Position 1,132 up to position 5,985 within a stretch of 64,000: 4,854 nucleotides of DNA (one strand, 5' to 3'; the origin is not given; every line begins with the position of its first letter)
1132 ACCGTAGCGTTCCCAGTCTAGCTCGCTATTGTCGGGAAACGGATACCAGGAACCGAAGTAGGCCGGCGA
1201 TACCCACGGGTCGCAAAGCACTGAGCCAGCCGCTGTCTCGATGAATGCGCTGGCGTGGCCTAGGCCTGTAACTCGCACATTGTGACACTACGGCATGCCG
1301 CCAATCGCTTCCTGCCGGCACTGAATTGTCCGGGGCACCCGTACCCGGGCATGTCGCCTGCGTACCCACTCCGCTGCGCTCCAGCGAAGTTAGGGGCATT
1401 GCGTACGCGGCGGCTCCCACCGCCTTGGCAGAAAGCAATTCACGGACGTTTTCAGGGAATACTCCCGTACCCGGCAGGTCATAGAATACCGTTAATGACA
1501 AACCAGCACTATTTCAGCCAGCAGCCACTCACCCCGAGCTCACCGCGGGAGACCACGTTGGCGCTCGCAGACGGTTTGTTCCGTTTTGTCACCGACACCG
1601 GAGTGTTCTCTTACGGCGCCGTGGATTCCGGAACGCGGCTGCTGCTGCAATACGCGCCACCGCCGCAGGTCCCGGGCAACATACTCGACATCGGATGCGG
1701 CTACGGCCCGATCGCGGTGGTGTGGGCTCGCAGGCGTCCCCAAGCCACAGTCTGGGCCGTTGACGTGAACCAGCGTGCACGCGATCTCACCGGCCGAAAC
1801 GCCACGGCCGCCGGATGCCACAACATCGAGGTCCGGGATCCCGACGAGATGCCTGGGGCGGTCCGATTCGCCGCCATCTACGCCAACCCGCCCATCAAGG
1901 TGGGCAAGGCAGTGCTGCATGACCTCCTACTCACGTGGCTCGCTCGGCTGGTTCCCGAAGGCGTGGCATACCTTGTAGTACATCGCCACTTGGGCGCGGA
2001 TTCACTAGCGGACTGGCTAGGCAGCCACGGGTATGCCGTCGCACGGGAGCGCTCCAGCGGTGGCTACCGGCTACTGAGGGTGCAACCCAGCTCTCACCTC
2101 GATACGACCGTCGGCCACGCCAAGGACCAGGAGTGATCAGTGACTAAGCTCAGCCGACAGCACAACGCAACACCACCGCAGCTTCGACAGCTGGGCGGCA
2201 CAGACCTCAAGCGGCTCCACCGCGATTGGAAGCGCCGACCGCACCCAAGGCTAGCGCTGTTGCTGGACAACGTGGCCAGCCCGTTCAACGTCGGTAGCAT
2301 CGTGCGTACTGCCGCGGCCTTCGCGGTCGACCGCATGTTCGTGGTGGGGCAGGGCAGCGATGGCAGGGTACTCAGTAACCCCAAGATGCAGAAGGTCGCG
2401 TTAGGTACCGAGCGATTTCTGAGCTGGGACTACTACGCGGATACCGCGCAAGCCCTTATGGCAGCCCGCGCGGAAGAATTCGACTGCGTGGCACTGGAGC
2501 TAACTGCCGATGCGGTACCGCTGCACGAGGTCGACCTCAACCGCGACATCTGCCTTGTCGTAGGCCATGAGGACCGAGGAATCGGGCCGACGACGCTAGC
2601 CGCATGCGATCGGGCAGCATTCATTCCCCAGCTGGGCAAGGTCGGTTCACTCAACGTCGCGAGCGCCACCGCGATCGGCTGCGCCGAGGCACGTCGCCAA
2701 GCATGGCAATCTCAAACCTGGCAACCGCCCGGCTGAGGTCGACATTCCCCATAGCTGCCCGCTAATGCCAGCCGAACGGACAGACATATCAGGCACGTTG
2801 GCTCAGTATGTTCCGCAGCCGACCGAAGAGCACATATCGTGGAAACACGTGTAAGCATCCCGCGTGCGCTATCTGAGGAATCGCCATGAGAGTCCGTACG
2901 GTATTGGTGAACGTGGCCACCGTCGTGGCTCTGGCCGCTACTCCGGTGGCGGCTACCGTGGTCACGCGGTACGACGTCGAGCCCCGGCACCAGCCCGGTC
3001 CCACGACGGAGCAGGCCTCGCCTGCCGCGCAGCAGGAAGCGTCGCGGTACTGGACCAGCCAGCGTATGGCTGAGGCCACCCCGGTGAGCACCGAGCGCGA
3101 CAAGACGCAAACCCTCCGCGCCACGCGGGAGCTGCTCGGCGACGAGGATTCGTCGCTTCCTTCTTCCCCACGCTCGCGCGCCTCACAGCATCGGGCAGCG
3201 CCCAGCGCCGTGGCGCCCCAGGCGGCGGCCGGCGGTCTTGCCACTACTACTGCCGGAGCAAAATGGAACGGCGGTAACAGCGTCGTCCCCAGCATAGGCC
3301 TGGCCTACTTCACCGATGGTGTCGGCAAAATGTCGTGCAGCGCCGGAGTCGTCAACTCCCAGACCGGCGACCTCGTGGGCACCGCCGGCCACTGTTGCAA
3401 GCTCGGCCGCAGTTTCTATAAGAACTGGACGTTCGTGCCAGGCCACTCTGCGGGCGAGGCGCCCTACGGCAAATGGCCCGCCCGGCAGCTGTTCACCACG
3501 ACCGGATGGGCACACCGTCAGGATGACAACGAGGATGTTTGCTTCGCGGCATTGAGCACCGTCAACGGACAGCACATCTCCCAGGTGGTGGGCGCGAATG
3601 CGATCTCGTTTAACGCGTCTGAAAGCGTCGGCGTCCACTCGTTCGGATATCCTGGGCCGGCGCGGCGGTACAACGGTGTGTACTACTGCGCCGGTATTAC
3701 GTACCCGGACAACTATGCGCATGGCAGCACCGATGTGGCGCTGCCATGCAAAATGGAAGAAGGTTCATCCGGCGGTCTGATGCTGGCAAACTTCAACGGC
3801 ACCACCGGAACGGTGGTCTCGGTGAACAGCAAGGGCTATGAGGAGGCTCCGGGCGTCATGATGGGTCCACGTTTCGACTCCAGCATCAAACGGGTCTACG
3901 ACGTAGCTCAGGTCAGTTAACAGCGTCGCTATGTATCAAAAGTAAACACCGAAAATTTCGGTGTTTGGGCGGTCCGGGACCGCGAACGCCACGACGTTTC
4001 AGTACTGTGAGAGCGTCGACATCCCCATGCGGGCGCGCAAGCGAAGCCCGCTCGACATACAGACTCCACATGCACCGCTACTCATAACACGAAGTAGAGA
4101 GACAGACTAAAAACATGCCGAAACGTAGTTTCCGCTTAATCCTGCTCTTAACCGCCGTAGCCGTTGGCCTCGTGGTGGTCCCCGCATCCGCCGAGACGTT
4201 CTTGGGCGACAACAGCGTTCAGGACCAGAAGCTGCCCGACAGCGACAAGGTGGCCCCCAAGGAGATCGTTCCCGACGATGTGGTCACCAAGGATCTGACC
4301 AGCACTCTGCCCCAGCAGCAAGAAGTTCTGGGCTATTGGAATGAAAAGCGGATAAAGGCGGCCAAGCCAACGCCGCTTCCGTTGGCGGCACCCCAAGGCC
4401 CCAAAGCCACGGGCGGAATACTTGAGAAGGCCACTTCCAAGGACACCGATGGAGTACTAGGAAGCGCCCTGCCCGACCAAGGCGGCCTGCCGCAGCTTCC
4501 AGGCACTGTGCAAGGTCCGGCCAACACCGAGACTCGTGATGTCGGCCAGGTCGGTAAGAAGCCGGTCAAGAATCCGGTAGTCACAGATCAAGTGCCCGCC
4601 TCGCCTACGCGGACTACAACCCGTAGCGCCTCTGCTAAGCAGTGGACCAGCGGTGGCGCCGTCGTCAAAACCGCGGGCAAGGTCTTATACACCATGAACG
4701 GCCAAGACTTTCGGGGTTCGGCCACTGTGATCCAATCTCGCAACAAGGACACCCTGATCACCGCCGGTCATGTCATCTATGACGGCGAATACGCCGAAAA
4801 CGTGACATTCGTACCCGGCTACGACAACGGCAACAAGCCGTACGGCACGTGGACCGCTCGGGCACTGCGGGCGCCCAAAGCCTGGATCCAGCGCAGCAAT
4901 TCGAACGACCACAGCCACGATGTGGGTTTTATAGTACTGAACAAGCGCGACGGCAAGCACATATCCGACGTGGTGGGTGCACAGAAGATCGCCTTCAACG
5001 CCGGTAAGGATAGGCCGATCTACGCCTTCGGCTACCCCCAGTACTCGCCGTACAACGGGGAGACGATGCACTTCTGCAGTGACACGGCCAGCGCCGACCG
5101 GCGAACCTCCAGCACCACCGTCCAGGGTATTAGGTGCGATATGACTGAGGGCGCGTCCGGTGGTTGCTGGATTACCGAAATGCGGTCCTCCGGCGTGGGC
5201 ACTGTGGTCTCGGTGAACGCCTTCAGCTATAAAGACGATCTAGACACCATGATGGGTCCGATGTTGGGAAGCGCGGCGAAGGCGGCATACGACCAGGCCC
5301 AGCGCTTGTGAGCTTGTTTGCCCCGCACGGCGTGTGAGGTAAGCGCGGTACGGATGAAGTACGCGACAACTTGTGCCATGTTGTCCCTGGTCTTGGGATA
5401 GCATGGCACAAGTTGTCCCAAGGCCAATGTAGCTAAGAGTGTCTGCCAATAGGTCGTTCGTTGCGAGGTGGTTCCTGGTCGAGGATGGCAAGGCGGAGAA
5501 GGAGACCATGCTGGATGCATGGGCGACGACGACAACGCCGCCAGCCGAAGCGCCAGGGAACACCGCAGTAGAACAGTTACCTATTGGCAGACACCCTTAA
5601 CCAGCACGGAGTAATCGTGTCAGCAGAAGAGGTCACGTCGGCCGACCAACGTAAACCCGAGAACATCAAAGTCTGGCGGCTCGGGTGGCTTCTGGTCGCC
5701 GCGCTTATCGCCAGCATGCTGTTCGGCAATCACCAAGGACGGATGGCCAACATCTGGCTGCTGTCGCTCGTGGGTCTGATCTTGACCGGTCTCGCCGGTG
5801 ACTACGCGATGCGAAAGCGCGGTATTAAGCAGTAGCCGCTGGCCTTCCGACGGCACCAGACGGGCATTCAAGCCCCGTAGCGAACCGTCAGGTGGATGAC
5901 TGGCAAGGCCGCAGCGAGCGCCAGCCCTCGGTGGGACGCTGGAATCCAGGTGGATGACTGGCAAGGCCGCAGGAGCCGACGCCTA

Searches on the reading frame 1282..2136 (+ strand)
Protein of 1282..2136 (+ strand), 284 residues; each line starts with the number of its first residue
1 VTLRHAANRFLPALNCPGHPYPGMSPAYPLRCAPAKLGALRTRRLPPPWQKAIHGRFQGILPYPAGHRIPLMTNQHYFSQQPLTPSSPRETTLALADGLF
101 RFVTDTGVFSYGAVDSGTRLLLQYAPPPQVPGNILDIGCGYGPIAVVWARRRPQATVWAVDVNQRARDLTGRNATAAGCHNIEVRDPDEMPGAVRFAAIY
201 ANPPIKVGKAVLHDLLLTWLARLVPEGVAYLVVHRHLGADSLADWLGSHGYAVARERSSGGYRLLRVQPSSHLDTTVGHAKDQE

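Call 60: search_protein_families(library=pfam, proteins=[window:1282-2136:+], max_evalue=0.0001)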
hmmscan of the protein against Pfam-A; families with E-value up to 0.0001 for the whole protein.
window:1282-2136:+ (284 aa): 3 families
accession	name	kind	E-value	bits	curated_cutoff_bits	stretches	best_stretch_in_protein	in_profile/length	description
PF05175.20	MTS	-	1.2e-27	97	23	1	101-242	3-149/170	Methyltransferase small domain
PF13489.12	Methyltransf_23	-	1.3e-07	32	27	1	119-244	11-130/164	Methyltransferase domain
PF13649.12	Methyltransf_25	-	7.2e-07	30.3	27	1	134-201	1-70/97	Methyltransferase domain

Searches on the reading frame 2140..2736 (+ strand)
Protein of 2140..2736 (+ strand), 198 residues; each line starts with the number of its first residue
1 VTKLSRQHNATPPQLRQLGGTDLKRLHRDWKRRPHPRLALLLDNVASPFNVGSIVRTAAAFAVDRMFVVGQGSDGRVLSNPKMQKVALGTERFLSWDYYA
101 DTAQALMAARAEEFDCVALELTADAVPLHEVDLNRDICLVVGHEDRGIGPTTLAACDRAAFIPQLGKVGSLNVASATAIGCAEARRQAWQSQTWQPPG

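Call 60: search_protein_families(library=pfam, proteins=[window:2140-2736:+], max_evalue=0.0001)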
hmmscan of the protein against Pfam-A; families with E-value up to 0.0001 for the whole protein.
window:2140-2736:+ (198 aa): 1 family
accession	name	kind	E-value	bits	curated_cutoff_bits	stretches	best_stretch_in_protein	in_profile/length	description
PF00588.24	SpoU_methylase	-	2.9e-31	108.9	29.7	1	38-181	2-141/142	SpoU rRNA Methylase family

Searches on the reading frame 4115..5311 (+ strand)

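Call 10: search_protein_families(library=pfam, proteins=[window:4115-5311:+], max_evalue=0.01)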
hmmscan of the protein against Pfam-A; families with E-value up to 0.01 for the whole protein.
window:4115-5311:+ (398 aa): 1 family
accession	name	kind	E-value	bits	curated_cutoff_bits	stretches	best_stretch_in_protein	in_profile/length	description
PF13365.12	Trypsin_2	-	1.5e-06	29.4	27.6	1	201-354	1-136/144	Trypsin-like peptidase domain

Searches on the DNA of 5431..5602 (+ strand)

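Call 55: search_dna_similar(query=window:5431-5602:+, collection=plasmids, mode=distant, max_evalue=0.01)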
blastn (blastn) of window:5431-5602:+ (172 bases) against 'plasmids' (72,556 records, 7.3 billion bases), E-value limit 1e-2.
No match.

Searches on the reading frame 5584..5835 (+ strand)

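Call 60: search_protein_families(library=pfam, proteins=[window:5584-5835:+], max_evalue=0.0001)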
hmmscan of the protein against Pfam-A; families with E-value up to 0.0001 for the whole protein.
window:5584-5835:+ (83 aa): 1 family
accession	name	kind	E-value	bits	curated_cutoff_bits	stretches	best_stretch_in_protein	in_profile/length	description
PF10939.13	DUF2631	-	1.1e-06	28.9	25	1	26-61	28-63/66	Protein of unknown function (DUF2631)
